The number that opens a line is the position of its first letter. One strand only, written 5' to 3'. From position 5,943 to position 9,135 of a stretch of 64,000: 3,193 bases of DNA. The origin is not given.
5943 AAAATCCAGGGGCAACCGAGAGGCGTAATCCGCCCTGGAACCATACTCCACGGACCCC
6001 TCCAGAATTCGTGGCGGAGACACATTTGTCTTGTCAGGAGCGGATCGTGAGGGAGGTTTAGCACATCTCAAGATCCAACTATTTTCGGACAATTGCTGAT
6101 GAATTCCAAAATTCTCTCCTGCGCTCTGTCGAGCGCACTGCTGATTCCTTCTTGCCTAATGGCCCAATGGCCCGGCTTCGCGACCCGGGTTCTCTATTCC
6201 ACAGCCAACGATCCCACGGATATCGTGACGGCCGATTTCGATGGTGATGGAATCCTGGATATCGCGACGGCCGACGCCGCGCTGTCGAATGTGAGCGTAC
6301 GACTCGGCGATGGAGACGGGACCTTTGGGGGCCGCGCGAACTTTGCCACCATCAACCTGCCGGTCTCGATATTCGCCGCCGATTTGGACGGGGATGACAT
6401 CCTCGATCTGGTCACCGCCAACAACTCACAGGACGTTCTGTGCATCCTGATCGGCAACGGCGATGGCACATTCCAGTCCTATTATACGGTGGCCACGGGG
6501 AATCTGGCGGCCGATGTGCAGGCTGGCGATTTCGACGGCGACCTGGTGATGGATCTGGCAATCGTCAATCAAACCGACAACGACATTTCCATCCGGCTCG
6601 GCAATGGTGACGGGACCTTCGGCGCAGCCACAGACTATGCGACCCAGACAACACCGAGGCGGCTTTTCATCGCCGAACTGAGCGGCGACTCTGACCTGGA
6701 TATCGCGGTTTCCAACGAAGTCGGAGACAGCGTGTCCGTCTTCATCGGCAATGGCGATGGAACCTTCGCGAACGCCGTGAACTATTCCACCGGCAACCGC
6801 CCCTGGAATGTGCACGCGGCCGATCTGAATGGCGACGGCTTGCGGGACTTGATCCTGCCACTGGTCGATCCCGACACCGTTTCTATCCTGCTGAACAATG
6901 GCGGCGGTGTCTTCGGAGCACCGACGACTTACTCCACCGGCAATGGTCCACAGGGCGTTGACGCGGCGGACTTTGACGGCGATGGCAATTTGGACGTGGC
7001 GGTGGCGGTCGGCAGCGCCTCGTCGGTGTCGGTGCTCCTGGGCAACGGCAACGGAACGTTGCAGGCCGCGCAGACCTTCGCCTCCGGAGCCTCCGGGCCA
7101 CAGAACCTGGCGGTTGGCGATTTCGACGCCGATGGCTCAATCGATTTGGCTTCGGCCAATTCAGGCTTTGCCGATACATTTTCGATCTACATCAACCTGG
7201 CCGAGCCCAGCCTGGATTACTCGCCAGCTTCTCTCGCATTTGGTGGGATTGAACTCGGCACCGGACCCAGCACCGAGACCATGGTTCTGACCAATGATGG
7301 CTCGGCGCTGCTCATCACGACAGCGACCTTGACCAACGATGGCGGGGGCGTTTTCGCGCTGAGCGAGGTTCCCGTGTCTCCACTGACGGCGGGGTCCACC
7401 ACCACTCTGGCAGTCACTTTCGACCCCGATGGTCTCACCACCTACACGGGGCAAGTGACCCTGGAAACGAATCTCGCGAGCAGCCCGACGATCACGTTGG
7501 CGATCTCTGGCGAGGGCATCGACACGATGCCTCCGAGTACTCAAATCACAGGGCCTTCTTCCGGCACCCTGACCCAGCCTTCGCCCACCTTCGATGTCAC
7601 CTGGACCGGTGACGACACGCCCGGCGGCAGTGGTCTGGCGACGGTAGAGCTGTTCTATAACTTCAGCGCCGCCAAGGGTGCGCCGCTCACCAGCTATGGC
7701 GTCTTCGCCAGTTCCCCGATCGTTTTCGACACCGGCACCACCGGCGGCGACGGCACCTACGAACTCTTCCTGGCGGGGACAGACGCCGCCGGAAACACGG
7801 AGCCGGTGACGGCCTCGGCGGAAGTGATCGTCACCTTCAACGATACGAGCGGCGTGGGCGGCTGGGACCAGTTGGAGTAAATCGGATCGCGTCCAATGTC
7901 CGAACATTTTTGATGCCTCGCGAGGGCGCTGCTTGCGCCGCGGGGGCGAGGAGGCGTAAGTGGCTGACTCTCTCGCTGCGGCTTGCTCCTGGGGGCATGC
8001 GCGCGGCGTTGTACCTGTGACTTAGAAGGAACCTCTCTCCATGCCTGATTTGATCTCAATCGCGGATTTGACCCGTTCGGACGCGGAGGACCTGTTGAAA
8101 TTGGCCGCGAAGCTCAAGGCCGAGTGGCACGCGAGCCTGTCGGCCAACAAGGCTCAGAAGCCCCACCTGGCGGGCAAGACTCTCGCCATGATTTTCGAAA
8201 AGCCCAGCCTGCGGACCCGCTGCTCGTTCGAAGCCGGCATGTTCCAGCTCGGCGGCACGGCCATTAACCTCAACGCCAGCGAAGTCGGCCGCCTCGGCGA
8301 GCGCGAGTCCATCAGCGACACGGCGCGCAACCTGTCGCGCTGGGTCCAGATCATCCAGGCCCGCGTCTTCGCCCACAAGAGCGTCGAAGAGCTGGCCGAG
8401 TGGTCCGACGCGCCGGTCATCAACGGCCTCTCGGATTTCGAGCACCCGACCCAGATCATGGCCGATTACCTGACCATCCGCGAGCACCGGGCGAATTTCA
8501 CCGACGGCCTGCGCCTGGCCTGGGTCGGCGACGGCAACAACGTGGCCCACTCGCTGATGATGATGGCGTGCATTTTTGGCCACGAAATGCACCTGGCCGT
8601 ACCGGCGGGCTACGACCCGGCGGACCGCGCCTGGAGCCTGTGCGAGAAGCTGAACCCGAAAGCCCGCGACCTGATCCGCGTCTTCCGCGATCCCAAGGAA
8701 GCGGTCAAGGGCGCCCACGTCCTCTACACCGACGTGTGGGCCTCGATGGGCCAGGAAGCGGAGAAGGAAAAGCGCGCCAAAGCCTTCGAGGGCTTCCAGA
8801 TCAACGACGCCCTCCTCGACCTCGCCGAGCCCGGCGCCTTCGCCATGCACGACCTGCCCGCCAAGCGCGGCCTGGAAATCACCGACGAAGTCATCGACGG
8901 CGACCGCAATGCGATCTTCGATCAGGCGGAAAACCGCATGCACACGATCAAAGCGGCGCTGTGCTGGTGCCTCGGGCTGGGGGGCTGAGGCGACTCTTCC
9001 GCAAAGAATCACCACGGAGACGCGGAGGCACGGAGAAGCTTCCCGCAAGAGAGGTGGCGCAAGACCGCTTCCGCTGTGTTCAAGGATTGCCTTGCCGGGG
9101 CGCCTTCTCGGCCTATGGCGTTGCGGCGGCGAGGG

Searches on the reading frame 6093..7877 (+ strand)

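Call 19: search_protein_families(library=pfam, proteins=[window:6093-7877:+], max_evalue=0.001)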
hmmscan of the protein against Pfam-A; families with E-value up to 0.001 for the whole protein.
window:6093-7877:+ (595 aa): 6 families
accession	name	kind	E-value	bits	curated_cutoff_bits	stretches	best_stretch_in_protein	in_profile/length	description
PF13517.12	FG-GAP_3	-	8e-43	145.3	26.9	7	197-254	3-60/61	FG-GAP-like repeat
PF01839.29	FG-GAP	-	1.2e-11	44.6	22.1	0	288-315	4-37/37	FG-GAP repeat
PF22544.2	HYDIN_VesB_CFA65-like_Ig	-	4.1e-07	30.6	25.5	1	372-474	1-100/100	HYDIN/CFA65/VesB-like, Ig-like domain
PF12256.14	TcdB_toxin_midN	-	1.2e-05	25.2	24.8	0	229-258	19-48/181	Insecticide toxin TcdB middle/N-terminal region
PF22073.2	Cep192_D4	-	4e-05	24.2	35.5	1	372-473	2-109/112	Cep192 domain 4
PF07610.17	DUF1573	-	0.00022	21.6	26.1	1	382-474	9-97/98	Protein of unknown function (DUF1573)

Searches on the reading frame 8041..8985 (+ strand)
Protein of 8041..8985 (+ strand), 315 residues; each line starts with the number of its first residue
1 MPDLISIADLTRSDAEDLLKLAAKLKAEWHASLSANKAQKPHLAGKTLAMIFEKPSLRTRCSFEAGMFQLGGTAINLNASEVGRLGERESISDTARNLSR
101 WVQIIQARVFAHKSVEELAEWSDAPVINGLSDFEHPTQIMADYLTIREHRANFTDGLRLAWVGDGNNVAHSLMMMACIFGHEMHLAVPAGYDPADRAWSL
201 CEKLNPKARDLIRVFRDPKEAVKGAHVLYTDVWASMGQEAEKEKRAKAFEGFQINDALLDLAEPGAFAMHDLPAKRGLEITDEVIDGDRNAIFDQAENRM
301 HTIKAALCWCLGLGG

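Call 19: search_protein_families(library=pfam, proteins=[window:8041-8985:+], max_evalue=0.001)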
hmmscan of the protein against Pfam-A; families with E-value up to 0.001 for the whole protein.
window:8041-8985:+ (315 aa): 2 families
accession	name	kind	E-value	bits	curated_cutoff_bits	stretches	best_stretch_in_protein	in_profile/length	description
PF00185.30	OTCace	-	2.3e-52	177.6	29.4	1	155-310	1-157/157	Aspartate/ornithine carbamoyltransferase, Asp/Orn binding domain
PF02729.26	OTCace_N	-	2.5e-47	161.1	29.9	1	3-148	2-148/148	Aspartate/ornithine carbamoyltransferase, carbamoyl-P binding domain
